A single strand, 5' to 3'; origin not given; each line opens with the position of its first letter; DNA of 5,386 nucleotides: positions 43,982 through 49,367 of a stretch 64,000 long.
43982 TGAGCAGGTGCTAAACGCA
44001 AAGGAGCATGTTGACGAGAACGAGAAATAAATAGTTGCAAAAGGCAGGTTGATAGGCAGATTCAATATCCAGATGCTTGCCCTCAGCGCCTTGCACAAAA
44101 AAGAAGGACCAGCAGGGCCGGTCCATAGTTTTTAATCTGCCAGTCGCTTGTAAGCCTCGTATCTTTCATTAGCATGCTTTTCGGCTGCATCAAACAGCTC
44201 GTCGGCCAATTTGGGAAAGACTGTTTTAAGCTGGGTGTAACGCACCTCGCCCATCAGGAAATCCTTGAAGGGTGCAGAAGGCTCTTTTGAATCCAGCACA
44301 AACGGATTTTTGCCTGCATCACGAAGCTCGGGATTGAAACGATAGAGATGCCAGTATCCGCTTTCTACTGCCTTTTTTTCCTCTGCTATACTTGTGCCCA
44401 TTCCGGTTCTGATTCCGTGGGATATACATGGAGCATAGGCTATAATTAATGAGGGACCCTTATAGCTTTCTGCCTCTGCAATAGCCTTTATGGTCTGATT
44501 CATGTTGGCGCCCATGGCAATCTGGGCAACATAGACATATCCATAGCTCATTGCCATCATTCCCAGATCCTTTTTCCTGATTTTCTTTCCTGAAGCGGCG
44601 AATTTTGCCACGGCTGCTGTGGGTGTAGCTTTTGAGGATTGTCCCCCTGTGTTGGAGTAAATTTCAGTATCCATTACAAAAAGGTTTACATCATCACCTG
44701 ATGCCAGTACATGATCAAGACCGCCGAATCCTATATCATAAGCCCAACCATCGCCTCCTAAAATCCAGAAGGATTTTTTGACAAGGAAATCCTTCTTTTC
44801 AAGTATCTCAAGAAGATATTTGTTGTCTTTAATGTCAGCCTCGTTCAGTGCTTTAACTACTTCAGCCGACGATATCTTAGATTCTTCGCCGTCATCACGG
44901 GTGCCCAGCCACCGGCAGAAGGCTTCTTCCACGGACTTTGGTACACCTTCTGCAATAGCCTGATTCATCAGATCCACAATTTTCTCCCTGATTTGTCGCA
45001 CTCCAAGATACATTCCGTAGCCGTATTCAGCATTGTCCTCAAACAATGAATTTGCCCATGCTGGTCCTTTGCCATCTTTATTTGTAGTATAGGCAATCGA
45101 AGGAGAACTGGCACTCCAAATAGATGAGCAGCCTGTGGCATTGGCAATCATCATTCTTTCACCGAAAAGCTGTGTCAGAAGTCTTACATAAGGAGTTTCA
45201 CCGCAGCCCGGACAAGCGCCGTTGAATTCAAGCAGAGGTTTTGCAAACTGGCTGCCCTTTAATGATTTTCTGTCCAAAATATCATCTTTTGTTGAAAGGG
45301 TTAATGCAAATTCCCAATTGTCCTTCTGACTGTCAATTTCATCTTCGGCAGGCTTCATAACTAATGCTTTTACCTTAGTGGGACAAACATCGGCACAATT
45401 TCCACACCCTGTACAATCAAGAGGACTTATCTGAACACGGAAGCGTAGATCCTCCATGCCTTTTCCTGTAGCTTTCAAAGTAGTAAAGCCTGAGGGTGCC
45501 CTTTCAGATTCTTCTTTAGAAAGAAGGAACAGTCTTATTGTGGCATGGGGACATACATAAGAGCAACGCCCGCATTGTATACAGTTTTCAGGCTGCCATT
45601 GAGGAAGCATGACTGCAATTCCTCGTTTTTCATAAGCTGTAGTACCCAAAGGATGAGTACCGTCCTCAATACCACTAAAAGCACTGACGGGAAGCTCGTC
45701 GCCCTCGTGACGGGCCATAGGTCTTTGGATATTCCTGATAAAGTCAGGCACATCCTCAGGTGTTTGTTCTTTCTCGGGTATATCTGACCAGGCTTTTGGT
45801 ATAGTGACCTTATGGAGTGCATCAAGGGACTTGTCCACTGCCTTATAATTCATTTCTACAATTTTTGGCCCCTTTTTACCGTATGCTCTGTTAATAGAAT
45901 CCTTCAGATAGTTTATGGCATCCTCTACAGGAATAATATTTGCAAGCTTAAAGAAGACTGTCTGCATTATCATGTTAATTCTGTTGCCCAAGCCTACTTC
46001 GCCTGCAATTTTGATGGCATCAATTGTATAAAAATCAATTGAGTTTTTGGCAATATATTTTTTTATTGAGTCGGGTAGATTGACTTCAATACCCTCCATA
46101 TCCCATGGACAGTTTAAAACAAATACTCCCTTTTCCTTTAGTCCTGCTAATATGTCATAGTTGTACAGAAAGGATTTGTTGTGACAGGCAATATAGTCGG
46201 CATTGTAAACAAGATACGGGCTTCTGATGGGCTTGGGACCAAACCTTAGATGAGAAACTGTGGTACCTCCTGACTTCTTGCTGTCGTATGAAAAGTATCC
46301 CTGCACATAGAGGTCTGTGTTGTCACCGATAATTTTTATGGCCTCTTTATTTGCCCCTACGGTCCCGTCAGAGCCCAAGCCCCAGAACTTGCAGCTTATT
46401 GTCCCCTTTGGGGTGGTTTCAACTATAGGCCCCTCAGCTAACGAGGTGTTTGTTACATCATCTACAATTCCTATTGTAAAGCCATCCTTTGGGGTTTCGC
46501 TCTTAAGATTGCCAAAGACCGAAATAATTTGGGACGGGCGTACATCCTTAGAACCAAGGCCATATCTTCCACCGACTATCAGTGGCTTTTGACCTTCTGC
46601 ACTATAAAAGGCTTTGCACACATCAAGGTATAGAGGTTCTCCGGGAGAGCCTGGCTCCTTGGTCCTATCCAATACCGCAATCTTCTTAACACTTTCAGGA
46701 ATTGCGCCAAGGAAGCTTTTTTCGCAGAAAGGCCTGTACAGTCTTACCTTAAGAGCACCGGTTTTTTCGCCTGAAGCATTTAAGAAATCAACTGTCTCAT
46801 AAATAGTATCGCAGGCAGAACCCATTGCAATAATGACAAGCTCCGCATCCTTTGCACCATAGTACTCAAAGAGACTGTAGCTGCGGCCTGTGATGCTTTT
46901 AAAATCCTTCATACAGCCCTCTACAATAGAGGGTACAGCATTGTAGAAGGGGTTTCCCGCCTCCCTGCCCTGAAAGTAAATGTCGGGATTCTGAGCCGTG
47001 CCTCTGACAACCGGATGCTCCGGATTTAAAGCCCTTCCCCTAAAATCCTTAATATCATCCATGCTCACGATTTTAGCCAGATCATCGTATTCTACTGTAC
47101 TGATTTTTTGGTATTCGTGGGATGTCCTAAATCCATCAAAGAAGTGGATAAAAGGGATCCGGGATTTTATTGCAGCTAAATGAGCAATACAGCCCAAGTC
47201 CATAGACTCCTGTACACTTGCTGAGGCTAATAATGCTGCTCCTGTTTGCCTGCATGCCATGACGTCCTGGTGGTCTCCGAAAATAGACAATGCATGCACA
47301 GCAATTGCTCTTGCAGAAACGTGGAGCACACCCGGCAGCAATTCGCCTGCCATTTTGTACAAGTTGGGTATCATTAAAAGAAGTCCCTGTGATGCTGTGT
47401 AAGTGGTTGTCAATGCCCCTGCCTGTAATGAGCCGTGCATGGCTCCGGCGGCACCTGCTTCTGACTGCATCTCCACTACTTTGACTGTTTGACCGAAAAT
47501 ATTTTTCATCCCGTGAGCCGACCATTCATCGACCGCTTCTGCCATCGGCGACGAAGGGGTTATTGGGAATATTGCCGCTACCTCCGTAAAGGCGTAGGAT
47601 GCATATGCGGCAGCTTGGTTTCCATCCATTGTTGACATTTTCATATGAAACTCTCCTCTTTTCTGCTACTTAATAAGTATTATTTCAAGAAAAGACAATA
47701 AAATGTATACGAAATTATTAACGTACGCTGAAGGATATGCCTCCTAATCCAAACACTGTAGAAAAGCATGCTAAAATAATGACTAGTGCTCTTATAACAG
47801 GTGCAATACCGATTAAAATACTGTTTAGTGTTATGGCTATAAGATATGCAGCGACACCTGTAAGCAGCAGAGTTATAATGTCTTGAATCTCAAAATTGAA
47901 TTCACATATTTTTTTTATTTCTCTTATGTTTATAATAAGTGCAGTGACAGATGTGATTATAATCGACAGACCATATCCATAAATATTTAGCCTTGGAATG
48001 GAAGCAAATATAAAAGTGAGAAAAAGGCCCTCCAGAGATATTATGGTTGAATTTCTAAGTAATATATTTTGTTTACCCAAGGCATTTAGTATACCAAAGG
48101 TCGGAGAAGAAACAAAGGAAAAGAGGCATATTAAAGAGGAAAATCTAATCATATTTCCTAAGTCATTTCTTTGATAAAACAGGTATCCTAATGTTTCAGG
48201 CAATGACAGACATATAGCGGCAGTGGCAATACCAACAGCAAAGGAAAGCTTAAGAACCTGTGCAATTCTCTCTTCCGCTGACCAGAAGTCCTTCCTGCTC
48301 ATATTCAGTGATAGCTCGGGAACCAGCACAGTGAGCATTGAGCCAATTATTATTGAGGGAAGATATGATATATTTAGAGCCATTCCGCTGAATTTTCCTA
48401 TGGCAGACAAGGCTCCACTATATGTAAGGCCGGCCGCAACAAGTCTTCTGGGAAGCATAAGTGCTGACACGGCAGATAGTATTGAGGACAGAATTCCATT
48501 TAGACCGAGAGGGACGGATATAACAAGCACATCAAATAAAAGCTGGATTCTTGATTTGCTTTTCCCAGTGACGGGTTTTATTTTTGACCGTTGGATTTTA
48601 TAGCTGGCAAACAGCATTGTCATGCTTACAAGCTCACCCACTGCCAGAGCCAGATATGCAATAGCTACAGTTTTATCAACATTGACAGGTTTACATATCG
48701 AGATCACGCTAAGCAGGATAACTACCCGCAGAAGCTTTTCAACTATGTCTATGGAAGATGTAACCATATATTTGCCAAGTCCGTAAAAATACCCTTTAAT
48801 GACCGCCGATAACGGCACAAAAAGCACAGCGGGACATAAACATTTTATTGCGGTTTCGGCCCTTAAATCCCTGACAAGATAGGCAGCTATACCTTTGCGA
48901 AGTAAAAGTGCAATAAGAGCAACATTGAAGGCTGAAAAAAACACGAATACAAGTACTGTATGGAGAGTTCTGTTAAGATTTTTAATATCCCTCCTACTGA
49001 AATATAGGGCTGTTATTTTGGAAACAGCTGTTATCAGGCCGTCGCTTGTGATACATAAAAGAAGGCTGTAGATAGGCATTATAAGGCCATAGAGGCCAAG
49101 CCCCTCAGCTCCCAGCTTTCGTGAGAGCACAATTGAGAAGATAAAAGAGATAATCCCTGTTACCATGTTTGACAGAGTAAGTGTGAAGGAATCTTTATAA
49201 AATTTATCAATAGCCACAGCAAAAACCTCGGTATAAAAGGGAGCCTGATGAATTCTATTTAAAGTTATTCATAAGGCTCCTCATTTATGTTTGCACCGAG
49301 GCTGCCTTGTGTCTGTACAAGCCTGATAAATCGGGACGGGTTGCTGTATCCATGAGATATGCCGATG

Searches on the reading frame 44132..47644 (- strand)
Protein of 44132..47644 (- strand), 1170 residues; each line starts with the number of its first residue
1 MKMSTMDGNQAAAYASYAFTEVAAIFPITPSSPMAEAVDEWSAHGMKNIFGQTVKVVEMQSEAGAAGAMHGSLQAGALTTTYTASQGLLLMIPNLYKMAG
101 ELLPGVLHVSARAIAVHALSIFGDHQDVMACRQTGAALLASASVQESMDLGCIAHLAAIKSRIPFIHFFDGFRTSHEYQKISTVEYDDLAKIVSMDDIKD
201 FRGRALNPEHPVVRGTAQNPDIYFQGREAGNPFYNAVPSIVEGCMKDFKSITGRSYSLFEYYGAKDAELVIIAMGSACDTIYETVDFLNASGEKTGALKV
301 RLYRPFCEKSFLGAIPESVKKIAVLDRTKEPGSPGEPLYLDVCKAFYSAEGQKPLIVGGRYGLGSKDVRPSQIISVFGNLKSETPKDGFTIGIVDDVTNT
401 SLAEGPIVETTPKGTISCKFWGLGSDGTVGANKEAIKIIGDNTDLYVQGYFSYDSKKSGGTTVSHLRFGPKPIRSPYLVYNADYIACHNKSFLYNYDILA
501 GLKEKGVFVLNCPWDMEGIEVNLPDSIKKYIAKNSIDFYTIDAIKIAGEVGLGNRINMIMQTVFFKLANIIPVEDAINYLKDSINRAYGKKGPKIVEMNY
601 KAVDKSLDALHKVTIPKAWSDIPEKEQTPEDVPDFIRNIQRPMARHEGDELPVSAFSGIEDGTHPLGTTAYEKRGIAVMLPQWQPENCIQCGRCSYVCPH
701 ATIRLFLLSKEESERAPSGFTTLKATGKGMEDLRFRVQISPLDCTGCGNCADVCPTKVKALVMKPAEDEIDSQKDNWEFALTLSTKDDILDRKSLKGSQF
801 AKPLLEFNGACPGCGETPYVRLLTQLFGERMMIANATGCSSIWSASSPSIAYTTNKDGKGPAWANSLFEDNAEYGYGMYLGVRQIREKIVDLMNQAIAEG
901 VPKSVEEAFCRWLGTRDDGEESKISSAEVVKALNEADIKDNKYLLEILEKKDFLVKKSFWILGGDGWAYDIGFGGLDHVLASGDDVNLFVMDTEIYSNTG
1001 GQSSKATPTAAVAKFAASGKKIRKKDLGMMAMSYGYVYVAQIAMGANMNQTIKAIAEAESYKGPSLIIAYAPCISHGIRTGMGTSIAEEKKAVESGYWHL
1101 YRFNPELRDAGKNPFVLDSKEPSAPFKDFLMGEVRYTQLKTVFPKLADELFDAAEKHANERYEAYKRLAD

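Call 32: search_protein_families(library=pfam, proteins=[window:44132-47644:-], max_evalue=0.0001)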
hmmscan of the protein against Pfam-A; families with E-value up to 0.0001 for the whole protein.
window:44132-47644:- (1170 aa): 16 families
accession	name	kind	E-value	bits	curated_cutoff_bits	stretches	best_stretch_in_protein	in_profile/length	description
PF01855.24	POR_N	-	7.3e-79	265.2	27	1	17-245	4-230/231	Pyruvate flavodoxin/ferredoxin oxidoreductase, thiamine diP-bdg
PF01558.24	POR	-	6.3e-33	114.8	27.4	1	424-605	1-170/173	Pyruvate ferredoxin/flavodoxin oxidoreductase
PF10371.14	EKR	-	9.7e-23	80.2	27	1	625-677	5-55/55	Domain of unknown function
PF17147.9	PFOR_II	-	3.1e-17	63.2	27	1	267-373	1-102/102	Pyruvate:ferredoxin oxidoreductase core domain II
PF12838.12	Fer4_7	-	2.1e-12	47.7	27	1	687-758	1-52/52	4Fe-4S dicluster domain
PF13237.11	Fer4_10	-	6e-10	39.3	25.5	1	684-755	5-53/53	4Fe-4S dicluster domain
PF13183.11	Fer4_8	-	1.9e-09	38.4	27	1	686-758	3-68/68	4Fe-4S dicluster domain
PF00037.32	Fer4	-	1.9e-09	37.4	21.1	2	738-757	2-21/24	4Fe-4S binding domain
PF12837.12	Fer4_6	-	1.2e-08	35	25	1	681-701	2-22/24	4Fe-4S binding domain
PF02775.26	TPP_enzyme_C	-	1.7e-08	34.8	21.9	1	957-1068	47-150/151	Thiamine pyrophosphate enzyme, C-terminal TPP binding domain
PF13187.11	Fer4_9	-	1.5e-07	31.8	27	1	687-757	1-50/52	4Fe-4S dicluster domain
PF13484.11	Fer4_16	-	1.7e-07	32.3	30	1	687-756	1-65/66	4Fe-4S double cluster binding domain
PF14697.11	Fer4_21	-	2.2e-07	31.3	35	0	741-756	38-53/59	4Fe-4S dicluster domain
PF25160.1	LdpA_Fe-S-bd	-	4.6e-07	29.9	27.6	0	681-704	21-44/49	LdpA Fe-S cluster-binding domain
PF12797.12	Fer4_2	-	1.7e-06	28.1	24.5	0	685-699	7-21/22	4Fe-4S binding domain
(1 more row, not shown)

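Call 57: find_homologous_proteins(query=window:44132-47644:-, max_evalue=1e-50)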
Query window:44132-47644:- (1170 aa): 8000 proteins with E <= 1e-50 among 8000 candidates; the best 120 are listed.
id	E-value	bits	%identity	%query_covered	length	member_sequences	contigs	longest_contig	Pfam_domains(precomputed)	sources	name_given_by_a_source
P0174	0.0e+0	2498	91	100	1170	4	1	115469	PF14697.12,PF01855.25,PF22338.2,PF12837.13,PF13484.12,PF12838.13,PF01558.26,PF10371.15,PF12797.13,PF00037.33,PF17147.10,PF25160.2,PF13237.12,PF13183.12,PF13187.12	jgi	-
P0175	0.0e+0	2312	84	100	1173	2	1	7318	PF14697.12,PF01855.25,PF22338.2,PF12837.13,PF13484.12,PF12838.13,PF12800.13,PF01558.26,PF10371.15,PF12797.13,PF00037.33,PF17147.10,PF25160.2,PF13237.12,PF13183.12,PF13187.12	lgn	-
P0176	0.0e+0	2271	82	100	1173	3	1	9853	PF14697.12,PF01855.25,PF22338.2,PF12837.13,PF13484.12,PF12838.13,PF13534.12,PF12800.13,PF01558.26,PF10371.15,PF12797.13,PF00037.33,PF17147.10,PF25160.2,PF13237.12,PF13183.12,PF13187.12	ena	-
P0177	0.0e+0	2262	82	100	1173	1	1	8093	PF14697.12,PF01855.25,PF22338.2,PF12837.13,PF13484.12,PF12838.13,PF13534.12,PF01558.26,PF10371.15,PF12797.13,PF00037.33,PF17147.10,PF25160.2,PF13237.12,PF13183.12,PF13187.12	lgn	-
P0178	0.0e+0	2256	81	100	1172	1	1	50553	PF14697.12,PF01855.25,PF22338.2,PF12837.13,PF13484.12,PF12838.13,PF12800.13,PF01558.26,PF10371.15,PF12797.13,PF00037.33,PF17147.10,PF25160.2,PF13237.12,PF13183.12,PF13187.12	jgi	-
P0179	0.0e+0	2253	81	100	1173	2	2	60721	PF14697.12,PF01855.25,PF22338.2,PF12837.13,PF13484.12,PF12838.13,PF13534.12,PF01558.26,PF02775.27,PF10371.15,PF12797.13,PF00037.33,PF17147.10,PF25160.2,PF13237.12,PF13183.12,PF13187.12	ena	-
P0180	0.0e+0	2248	81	100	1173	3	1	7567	PF14697.12,PF01855.25,PF22338.2,PF12837.13,PF13484.12,PF12838.13,PF01558.26,PF10371.15,PF12797.13,PF00037.33,PF17147.10,PF25160.2,PF13237.12,PF13183.12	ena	-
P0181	0.0e+0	2248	82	100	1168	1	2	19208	PF14697.12,PF01855.25,PF22338.2,PF12837.13,PF13484.12,PF12838.13,PF13534.12,PF01558.26,PF10371.15,PF12797.13,PF00037.33,PF17147.10,PF25160.2,PF13237.12,PF13183.12,PF13187.12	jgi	-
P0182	0.0e+0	2247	81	100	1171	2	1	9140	PF14697.12,PF01855.25,PF22338.2,PF12837.13,PF13484.12,PF12838.13,PF13534.12,PF01558.26,PF10371.15,PF12797.13,PF00037.33,PF17147.10,PF25160.2,PF13237.12,PF13183.12,PF13187.12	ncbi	ncbi:MAG: pyruvate:ferredoxin (flavodoxin) oxidoreductase [Clostridiaceae bacterium]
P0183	0.0e+0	2246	81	100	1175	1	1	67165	PF14697.12,PF01855.25,PF22338.2,PF12837.13,PF13484.12,PF12838.13,PF12800.13,PF01558.26,PF10371.15,PF12797.13,PF00037.33,PF17147.10,PF25160.2,PF13237.12,PF13183.12,PF13187.12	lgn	-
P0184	0.0e+0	2243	81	100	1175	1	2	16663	PF01855.25,PF22338.2,PF12837.13,PF13484.12,PF12838.13,PF12800.13,PF01558.26,PF10371.15,PF12797.13,PF00037.33,PF17147.10,PF25160.2,PF13237.12,PF13183.12,PF13187.12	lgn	-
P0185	0.0e+0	2239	81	100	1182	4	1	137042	PF14697.12,PF01855.25,PF22338.2,PF12837.13,PF13484.12,PF12838.13,PF12800.13,PF01558.26,PF10371.15,PF12797.13,PF00037.33,PF17147.10,PF25160.2,PF13237.12,PF13183.12,PF13187.12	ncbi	-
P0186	0.0e+0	2233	80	100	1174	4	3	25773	PF14697.12,PF01855.25,PF12837.13,PF13484.12,PF12838.13,PF12800.13,PF01558.26,PF10371.15,PF12797.13,PF00037.33,PF17147.10,PF25160.2,PF13237.12,PF13183.12,PF13187.12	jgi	jgi:pyruvate-ferredoxin/flavodoxin oxidoreductase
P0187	0.0e+0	2225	80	100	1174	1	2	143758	PF14697.12,PF01855.25,PF22338.2,PF12837.13,PF13484.12,PF12838.13,PF12800.13,PF01558.26,PF10371.15,PF12797.13,PF00037.33,PF17147.10,PF25160.2,PF13237.12,PF13183.12,PF13187.12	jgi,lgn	jgi:pyruvate-ferredoxin/flavodoxin oxidoreductase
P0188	0.0e+0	2225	81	100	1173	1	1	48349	PF14697.12,PF01855.25,PF22338.2,PF12837.13,PF13484.12,PF12838.13,PF12800.13,PF01558.26,PF10371.15,PF12797.13,PF00037.33,PF17147.10,PF25160.2,PF13237.12,PF13183.12,PF13187.12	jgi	-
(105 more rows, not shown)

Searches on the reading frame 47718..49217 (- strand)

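Call 32: search_protein_families(library=pfam, proteins=[window:47718-49217:-], max_evalue=0.0001)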
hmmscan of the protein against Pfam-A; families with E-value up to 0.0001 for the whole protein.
window:47718-49217:- (499 aa): 2 families
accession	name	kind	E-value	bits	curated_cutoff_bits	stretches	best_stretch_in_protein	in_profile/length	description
PF01943.22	Polysacc_synt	-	3.1e-17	63.3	28.2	1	8-303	3-271/274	Polysaccharide biosynthesis protein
PF01554.23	MatE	-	1e-08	35.5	24.9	1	15-166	4-157/161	MatE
